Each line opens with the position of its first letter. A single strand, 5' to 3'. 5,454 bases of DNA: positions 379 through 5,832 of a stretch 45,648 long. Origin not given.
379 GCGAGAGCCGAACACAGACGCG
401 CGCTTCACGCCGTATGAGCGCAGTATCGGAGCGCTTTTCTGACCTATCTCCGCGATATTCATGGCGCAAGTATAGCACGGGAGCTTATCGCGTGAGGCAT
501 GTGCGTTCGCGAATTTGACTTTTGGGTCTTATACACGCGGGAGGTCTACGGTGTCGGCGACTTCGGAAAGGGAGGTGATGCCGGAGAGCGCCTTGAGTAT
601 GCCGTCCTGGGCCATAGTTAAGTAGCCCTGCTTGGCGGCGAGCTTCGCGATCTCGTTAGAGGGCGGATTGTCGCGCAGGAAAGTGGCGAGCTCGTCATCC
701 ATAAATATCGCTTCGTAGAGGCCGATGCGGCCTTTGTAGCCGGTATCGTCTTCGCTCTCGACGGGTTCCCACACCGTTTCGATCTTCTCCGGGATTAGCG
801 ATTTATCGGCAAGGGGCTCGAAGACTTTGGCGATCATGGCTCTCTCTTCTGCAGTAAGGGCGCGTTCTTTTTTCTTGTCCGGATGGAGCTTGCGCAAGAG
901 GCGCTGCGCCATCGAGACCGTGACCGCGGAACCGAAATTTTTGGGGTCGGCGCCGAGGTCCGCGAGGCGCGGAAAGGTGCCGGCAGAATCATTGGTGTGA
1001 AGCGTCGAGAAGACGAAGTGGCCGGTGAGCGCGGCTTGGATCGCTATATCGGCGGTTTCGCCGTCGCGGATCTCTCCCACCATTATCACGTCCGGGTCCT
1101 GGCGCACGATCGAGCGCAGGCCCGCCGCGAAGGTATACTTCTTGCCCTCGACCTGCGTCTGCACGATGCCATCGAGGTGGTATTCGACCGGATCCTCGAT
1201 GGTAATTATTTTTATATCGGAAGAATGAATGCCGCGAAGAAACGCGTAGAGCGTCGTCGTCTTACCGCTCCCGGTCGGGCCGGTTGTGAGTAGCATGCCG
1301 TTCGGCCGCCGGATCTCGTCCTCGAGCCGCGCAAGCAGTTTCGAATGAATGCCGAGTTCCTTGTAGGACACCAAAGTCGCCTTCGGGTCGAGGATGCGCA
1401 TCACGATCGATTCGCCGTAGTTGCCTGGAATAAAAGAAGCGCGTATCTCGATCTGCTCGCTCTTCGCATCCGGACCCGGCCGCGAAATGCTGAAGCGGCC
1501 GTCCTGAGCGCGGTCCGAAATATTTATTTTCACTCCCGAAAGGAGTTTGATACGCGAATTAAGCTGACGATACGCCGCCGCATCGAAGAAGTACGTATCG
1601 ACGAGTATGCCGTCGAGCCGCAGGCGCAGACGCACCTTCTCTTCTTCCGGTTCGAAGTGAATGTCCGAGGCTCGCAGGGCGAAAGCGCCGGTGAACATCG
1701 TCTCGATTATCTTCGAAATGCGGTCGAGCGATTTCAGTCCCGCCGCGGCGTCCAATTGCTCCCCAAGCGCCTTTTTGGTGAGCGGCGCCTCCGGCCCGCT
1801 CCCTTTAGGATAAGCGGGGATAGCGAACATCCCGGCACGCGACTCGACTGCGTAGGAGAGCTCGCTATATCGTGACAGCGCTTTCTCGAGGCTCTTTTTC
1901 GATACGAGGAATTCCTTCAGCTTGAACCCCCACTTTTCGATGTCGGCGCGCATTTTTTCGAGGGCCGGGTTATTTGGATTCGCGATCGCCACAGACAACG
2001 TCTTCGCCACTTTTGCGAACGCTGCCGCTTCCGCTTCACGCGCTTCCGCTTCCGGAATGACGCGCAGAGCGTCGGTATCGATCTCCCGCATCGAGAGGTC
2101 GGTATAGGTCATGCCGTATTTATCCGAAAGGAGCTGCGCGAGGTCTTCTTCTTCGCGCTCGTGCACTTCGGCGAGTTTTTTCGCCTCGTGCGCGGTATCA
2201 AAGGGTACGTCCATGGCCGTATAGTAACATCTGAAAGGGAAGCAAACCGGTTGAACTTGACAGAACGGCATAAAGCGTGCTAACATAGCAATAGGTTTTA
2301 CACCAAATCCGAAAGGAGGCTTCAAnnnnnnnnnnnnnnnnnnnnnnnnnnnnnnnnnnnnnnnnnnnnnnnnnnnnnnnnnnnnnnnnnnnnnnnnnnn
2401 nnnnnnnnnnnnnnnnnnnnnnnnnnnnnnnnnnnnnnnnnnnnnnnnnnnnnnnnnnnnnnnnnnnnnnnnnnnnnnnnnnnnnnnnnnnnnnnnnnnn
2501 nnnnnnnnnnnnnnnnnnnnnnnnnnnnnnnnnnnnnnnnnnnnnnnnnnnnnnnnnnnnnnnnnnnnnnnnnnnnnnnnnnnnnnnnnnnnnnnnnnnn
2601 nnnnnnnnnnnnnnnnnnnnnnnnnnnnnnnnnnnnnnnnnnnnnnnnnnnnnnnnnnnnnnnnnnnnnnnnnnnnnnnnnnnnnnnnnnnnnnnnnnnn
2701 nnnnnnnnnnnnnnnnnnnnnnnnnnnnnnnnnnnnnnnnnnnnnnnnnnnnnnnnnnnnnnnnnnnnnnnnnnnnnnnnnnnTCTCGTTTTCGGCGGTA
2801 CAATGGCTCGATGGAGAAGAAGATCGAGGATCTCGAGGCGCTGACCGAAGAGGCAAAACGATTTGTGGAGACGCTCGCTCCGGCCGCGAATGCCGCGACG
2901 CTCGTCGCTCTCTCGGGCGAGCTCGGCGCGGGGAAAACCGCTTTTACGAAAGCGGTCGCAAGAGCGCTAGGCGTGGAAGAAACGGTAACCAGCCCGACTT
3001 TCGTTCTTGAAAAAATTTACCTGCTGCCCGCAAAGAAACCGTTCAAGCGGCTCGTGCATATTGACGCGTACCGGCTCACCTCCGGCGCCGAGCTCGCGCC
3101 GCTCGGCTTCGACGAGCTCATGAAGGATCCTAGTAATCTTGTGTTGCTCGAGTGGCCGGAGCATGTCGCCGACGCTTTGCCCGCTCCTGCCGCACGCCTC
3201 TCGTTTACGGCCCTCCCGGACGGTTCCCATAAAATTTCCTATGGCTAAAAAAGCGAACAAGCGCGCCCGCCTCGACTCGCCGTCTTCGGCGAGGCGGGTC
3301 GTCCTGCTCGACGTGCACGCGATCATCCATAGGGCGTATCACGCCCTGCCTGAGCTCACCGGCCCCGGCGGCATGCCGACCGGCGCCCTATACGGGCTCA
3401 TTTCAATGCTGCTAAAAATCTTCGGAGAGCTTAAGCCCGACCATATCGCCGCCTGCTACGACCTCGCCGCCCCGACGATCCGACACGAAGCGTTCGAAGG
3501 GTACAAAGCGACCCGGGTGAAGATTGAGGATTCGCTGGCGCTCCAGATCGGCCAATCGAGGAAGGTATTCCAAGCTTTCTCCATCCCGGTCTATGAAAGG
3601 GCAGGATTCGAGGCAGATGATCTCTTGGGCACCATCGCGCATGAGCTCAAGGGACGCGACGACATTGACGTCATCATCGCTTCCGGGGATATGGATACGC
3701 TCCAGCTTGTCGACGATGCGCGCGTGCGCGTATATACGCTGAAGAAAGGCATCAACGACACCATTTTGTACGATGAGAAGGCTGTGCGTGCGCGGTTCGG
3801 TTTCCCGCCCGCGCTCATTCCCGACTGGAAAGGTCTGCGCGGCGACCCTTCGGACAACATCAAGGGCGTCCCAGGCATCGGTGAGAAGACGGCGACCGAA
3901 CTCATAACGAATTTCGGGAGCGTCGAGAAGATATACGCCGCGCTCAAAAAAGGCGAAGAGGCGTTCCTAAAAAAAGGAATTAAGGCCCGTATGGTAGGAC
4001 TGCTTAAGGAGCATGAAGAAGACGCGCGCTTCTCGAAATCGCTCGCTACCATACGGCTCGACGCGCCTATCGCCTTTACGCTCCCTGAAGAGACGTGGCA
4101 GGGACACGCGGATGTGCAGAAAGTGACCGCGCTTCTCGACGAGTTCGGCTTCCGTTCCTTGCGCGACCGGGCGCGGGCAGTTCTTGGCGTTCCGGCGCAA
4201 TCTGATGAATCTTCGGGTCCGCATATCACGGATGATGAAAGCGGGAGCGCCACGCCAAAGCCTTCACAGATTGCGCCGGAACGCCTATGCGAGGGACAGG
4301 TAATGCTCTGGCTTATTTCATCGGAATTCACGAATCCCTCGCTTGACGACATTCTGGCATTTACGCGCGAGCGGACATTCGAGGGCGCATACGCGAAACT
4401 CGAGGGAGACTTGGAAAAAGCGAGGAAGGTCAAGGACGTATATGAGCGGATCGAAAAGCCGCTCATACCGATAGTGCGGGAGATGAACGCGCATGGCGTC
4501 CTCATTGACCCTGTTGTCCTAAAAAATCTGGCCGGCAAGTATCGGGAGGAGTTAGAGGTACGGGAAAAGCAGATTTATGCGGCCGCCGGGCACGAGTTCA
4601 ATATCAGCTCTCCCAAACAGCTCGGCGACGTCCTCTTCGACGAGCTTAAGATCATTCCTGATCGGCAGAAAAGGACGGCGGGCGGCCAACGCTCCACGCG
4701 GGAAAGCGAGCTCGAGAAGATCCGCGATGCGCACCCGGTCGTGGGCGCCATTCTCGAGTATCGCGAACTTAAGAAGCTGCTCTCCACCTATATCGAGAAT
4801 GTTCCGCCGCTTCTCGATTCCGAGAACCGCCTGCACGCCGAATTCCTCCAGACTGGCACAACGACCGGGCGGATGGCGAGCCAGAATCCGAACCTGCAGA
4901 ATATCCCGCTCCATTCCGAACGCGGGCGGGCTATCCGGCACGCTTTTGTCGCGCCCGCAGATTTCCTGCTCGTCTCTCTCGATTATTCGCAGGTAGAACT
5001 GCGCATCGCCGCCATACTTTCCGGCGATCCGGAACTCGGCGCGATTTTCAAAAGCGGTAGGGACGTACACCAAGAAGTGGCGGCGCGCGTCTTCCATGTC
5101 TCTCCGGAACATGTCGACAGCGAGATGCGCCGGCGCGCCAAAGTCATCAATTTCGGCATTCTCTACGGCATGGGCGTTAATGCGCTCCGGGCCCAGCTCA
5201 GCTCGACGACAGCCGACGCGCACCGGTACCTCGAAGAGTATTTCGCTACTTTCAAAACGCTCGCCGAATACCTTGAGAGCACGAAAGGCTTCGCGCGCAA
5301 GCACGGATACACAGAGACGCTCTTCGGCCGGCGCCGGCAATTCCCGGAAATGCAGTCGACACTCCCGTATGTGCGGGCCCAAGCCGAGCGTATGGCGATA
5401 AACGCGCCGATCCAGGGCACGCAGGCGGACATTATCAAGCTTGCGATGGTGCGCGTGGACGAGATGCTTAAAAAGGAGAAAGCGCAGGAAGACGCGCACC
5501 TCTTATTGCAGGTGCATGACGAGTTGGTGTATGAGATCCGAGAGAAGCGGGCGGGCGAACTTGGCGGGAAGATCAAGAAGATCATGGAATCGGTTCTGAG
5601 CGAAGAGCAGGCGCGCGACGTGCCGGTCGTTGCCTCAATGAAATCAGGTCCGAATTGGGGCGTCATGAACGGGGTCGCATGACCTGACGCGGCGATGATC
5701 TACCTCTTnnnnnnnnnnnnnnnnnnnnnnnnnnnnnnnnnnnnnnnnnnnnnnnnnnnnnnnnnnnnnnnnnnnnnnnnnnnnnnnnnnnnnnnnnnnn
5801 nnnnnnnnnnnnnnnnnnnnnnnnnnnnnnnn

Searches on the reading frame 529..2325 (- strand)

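Call 76: search_protein_families(library=pfam, proteins=[window:529-2325:-], max_evalue=0.0001)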
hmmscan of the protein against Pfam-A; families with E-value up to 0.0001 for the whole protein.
window:529-2325:- (598 aa): 2 families
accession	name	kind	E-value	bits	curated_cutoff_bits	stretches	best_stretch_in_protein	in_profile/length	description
PF00437.27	T2SSE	-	1.6e-100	336.8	24.9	1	200-589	5-368/370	Type II/IV secretion system protein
PF05157.20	MshEN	-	6.1e-07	29.8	23.1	1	70-154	1-84/90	MshEN domain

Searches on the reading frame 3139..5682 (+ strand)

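Call 76: search_protein_families(library=pfam, proteins=[window:3139-5682:+], max_evalue=0.0001)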
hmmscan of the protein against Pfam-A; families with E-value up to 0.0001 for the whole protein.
window:3139-5682:+ (847 aa): 3 families
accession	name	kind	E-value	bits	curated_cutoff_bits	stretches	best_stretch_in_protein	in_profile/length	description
PF00476.26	DNA_pol_A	-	8.3e-135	450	34.3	1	461-841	4-380/381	DNA polymerase family A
PF02739.22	5_3_exonuc_N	-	6.2e-46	156.5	34.3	1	54-221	2-164/164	5'-3' exonuclease, N-terminal resolvase-like domain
PF01367.25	5_3_exonuc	-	8.5e-26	90.7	40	1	223-319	2-90/97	5'-3' exonuclease, C-terminal SAM fold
